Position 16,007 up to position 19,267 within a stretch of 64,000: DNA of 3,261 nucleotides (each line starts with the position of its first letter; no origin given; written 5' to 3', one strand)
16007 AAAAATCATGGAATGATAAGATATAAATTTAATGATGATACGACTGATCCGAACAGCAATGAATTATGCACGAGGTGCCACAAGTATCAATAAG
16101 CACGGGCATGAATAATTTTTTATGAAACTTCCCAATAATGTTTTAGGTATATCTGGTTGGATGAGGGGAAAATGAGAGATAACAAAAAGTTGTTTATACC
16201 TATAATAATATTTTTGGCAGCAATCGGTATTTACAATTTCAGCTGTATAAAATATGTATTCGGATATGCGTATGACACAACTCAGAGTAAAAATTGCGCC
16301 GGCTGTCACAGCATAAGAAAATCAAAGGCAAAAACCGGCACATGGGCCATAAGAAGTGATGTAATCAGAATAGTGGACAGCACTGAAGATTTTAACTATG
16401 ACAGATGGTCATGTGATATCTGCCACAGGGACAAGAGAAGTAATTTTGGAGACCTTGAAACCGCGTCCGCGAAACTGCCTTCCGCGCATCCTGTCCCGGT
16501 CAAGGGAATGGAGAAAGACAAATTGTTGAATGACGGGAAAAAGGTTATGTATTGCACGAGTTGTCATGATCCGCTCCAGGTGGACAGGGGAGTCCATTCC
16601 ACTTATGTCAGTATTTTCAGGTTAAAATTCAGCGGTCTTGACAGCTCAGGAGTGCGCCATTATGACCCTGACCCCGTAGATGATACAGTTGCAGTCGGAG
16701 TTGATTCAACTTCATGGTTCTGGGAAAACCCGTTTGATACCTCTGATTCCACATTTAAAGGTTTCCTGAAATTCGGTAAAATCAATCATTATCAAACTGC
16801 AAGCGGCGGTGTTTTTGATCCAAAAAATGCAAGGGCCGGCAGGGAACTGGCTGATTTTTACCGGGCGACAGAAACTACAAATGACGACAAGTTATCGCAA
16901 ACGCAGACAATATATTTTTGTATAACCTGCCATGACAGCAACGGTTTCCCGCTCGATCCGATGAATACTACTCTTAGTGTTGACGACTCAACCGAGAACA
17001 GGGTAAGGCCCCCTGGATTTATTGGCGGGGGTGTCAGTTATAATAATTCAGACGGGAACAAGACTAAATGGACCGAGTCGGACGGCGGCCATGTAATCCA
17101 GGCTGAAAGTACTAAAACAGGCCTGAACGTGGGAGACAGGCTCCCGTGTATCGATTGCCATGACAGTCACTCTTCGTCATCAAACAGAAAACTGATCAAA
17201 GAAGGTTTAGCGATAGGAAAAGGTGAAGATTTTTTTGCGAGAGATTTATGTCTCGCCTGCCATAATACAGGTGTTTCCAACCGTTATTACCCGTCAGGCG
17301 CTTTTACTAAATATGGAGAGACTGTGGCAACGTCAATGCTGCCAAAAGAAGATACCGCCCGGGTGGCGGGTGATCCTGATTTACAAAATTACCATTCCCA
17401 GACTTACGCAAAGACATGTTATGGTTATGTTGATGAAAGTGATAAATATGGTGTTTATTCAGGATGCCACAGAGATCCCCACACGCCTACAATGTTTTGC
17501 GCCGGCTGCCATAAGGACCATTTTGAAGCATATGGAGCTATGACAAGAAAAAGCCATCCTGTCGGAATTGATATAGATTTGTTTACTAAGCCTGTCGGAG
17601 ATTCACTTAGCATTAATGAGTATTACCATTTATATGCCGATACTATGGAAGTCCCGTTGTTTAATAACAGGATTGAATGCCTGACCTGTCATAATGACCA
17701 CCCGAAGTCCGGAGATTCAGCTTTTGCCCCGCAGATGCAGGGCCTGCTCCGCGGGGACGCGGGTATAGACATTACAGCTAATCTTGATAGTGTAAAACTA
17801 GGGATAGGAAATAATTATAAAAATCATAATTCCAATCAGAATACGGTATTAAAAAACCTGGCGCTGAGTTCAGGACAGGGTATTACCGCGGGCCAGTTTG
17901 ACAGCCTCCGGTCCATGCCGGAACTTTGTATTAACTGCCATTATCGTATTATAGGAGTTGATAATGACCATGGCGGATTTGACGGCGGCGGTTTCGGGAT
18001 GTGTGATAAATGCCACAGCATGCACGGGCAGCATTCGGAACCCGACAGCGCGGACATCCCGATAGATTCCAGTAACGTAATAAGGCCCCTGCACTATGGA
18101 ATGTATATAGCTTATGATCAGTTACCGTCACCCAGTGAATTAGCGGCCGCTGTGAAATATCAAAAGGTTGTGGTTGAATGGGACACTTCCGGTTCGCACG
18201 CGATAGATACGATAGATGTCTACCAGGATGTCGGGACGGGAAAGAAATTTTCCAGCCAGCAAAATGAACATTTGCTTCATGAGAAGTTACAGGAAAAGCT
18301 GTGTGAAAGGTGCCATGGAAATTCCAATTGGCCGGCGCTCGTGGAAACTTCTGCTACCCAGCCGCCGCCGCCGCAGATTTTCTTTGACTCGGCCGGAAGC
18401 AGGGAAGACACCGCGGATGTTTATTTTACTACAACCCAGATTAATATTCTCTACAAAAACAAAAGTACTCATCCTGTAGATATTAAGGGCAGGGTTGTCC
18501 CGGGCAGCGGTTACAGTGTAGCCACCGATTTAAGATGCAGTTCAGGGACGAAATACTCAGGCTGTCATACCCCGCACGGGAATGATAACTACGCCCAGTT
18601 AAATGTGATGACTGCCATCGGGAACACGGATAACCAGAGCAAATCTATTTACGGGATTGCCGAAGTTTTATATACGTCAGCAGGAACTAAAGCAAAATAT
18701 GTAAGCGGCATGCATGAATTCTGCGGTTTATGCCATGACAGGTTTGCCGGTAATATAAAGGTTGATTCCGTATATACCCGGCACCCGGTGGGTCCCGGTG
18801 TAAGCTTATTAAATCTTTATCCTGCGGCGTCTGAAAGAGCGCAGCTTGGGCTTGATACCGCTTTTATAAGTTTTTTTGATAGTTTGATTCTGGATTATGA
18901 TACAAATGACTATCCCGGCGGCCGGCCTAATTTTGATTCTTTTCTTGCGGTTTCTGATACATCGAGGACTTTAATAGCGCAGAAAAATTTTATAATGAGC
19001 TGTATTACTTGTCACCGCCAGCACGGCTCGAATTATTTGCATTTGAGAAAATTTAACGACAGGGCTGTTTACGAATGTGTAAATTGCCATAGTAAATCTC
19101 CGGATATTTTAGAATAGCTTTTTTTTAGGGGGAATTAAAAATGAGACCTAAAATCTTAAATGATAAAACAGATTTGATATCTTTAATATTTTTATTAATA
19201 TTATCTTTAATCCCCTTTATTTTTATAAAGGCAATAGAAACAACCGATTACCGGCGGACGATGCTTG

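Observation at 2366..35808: About 33 kb divergent cluster encoding four giant multiheme cytochromes with more than 100 heme-binding motifs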

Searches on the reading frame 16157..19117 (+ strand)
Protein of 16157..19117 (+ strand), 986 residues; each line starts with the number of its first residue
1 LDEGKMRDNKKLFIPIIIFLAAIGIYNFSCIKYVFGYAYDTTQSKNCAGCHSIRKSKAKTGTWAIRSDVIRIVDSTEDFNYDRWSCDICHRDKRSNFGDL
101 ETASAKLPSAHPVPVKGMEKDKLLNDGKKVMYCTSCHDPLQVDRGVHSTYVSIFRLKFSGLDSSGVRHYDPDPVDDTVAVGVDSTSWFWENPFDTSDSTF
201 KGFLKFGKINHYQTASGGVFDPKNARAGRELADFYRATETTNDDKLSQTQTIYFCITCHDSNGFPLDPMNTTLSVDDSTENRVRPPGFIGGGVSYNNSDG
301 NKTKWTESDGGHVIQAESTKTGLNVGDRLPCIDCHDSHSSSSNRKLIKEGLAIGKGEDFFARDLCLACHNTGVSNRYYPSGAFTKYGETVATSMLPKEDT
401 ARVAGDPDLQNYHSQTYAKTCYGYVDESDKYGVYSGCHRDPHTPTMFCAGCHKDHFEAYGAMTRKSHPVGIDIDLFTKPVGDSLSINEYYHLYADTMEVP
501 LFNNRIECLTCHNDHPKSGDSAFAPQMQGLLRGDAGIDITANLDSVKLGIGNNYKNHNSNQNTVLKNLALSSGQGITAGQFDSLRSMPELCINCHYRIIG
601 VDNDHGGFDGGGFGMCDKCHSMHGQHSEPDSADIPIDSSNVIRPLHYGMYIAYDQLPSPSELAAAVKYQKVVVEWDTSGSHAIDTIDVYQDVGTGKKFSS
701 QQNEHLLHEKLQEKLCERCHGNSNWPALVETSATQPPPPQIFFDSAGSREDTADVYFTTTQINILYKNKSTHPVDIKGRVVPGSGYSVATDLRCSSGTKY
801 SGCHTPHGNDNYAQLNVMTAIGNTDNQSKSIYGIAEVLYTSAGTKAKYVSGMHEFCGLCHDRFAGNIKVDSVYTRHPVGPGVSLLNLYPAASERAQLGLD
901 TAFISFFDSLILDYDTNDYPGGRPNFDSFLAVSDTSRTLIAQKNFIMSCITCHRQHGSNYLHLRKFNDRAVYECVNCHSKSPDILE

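Call 4: search_protein_families(library=pfam, proteins=[window:16157-19117:+], max_evalue=0.01)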
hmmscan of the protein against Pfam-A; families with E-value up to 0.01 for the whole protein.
window:16157-19117:+ (986 aa): 4 families
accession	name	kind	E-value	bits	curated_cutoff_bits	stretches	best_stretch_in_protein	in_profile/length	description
PF09699.15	Paired_CXXCH_1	-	1.1e-17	63.9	20.6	2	948-980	8-38/41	Doubled CXXCH motif (Paired_CXXCH_1)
PF22113.1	Mtrc-MtrF_II-IV_dom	-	1.6e-11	44.5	30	0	589-725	7-93/176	Outer membrane cytochrome MtrC/MtrF-like, domains II/IV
PF14522.11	Cytochrome_C7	-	5.2e-10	39.4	24.8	0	43-137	12-66/67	Cytochrome c7 and related cytochrome c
PF14537.11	Cytochrom_c3_2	-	0.0081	17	25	0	947-980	7-35/79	Cytochrome c3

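Call 32: search_protein_representatives(protein=window:16157-19117:+)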
Query: 986 residues. Proteins with E-value up to 0.001 (for the whole library): 14; up to 1e-10: 5; up to 1e-30: 4. The best 14 are listed.
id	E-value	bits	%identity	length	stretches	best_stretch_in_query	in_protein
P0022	3.7e-288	975.4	56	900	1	13-985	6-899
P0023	8.5e-271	917.9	53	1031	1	17-985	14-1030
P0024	6.5e-148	511.1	53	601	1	28-555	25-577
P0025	5.9e-138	478.2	58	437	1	546-985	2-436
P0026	8.4e-24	100.3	64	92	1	884-984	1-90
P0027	6.2e-07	44.5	42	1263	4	586-818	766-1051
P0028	7.8e-07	44.1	38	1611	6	298-356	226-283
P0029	3.9e-06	41.8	30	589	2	307-397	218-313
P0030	8.7e-06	40.7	29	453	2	840-975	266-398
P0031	1.6e-05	39.8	28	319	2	768-958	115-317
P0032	3.8e-05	38.5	33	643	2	674-877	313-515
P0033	1.3e-04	36.7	29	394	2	317-442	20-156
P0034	3.2e-04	35.5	31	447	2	321-424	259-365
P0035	3.4e-04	35.4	37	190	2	801-883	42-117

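Call 35: find_related_loci(query=A1, collection=genome_contigs, flank=10000)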
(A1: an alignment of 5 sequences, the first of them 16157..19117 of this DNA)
Query A1 (986 aa) in genome_contigs; peptide patterns used: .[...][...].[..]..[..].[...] (x = any residue, [..] = any of these).
4 stretches matched a pattern, but none encodes a relative of the query by tblastn (E <= 1e-3).

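Call 44: find_encoding_contigs(protein=P0022, flank=10000, max_places=3)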
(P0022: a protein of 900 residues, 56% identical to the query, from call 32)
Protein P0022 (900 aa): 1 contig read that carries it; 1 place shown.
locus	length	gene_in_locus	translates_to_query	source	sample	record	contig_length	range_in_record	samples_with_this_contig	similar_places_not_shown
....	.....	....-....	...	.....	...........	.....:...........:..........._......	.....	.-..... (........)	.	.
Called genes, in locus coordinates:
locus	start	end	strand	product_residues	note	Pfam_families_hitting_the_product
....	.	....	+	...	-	?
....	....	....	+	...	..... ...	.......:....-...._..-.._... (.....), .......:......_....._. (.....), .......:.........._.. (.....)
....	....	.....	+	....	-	?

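Call 45: find_encoding_contigs(protein=P0023, flank=10000, max_places=3)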
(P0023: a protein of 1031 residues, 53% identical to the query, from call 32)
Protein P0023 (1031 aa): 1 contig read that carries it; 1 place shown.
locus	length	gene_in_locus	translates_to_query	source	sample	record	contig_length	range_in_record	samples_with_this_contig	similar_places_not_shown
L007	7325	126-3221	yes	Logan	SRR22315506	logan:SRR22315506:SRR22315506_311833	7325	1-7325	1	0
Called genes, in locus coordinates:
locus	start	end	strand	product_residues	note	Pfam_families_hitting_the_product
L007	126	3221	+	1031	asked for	PF14522:Cytochrome_C7 (faint), PF22113:Mtrc-MtrF_II-IV_dom (faint), PF09699:Paired_CXXCH_1 (faint)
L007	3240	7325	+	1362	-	?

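Call 49: search_solved_structures(query=window:16157-19117:+, max_evalue=1)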
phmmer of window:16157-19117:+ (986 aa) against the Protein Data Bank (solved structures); distinct sequences matched with E-value up to 1: 0.

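Call 73: predict_structure(alignment_id=A1)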
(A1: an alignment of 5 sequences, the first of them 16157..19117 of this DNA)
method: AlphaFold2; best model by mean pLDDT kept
length: 986 residues; sequences in the alignment: 5
mean_pLDDT: 29.2   pTM: 0.21
mean pLDDT of the five models: 29.2, 28.5, 28.0, 27.8, 25.5
residues with pLDDT >= 90: 0; 70-90: 0; 50-70: 11; < 50: 975
segments of 3 or more residues with pLDDT < 50: 1-13, 26-928, 930-986
pLDDT, mean of each block of 10 residues (from residue 1): 41 54 44 27 28 25 23 25 26 24 24 27 33 23 26 35 34 30 30 30 26 28 30 33 33 29 26 26 24 23 23 25 26 27 27 31 31 27 26 31 34 30 29 26 24 29 27 26 32 27 26 25 23 22 22 27 36 33 28 24 22 25 25 25 22 28 34 31 36 35 34 32 28 26 29 28 24 22 25 23 23 23 26 25 24 29 27 23 27 33 40 41 47 44 45 38 36 38 33
secondary structure, 60 per line:
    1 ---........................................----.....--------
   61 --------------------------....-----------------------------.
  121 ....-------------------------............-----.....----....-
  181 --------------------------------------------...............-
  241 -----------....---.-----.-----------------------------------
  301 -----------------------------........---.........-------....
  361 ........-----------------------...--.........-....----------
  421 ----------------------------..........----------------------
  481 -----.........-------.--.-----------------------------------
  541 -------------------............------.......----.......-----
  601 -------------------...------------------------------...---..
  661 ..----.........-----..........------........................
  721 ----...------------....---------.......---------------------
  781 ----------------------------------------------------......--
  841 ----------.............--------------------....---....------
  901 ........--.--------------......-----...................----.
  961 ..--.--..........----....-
elements in order (helices of 4 or more, strands of 3 or more residues): H4-43 H48-52 H87-90 H120-124 E150-161 E167-171 E176-179 H225-239 E252-255 H330-337 H341-349 H357-368 H397-405 H407-410 H449-458 H486-494 H560-571 H578-584 H589-595 H659-662 E667-675 E681-690 E697-699 H700-720 E740-743 E753-759 E833-838 H851-863 H884-887 H891-894 H901-908 H926-931 H937-955 H968-977 H982-985

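Call 77: search_protein_families(library=ncbifam, proteins=[window:16157-19117:+], max_evalue=0.01)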
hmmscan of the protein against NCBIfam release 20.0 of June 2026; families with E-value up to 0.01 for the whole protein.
window:16157-19117:+ (986 aa): 3 families
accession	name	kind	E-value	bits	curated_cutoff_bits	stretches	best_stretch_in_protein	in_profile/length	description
TIGR03508.1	decahem_SO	subfamily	2.1e-11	43.8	192.2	1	947-982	190-223/258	DmsE family decaheme c-type cytochrome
TIGR01905.1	paired_CXXCH_1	subfamily_domain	2.5e-09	36.9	25.2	1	331-372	9-39/41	doubled CXXCH domain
NF041028.1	decahem_GSU2203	exception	0.00014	21.2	325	0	946-980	174-209/317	GSU2203 family decaheme c-type cytochrome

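Call 99: search_solved_structures(query=A1, max_evalue=1)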
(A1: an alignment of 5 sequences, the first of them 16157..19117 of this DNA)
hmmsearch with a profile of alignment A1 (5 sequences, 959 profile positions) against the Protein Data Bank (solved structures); distinct sequences matched with E-value up to 1: 1.
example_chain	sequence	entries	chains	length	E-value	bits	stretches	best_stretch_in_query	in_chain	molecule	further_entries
6ef8_A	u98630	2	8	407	3.2e-05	25.2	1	821-940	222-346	C-type cytochrome OmcS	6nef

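Call 101: search_solved_structures(query=A1, max_evalue=1, show_alignments=1)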
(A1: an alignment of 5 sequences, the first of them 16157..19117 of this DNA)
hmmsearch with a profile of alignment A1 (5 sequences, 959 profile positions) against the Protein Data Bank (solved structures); distinct sequences matched with E-value up to 1: 1.
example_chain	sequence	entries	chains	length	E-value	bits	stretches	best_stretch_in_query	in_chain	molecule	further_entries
6ef8_A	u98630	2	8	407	3.2e-05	25.2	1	821-940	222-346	C-type cytochrome OmcS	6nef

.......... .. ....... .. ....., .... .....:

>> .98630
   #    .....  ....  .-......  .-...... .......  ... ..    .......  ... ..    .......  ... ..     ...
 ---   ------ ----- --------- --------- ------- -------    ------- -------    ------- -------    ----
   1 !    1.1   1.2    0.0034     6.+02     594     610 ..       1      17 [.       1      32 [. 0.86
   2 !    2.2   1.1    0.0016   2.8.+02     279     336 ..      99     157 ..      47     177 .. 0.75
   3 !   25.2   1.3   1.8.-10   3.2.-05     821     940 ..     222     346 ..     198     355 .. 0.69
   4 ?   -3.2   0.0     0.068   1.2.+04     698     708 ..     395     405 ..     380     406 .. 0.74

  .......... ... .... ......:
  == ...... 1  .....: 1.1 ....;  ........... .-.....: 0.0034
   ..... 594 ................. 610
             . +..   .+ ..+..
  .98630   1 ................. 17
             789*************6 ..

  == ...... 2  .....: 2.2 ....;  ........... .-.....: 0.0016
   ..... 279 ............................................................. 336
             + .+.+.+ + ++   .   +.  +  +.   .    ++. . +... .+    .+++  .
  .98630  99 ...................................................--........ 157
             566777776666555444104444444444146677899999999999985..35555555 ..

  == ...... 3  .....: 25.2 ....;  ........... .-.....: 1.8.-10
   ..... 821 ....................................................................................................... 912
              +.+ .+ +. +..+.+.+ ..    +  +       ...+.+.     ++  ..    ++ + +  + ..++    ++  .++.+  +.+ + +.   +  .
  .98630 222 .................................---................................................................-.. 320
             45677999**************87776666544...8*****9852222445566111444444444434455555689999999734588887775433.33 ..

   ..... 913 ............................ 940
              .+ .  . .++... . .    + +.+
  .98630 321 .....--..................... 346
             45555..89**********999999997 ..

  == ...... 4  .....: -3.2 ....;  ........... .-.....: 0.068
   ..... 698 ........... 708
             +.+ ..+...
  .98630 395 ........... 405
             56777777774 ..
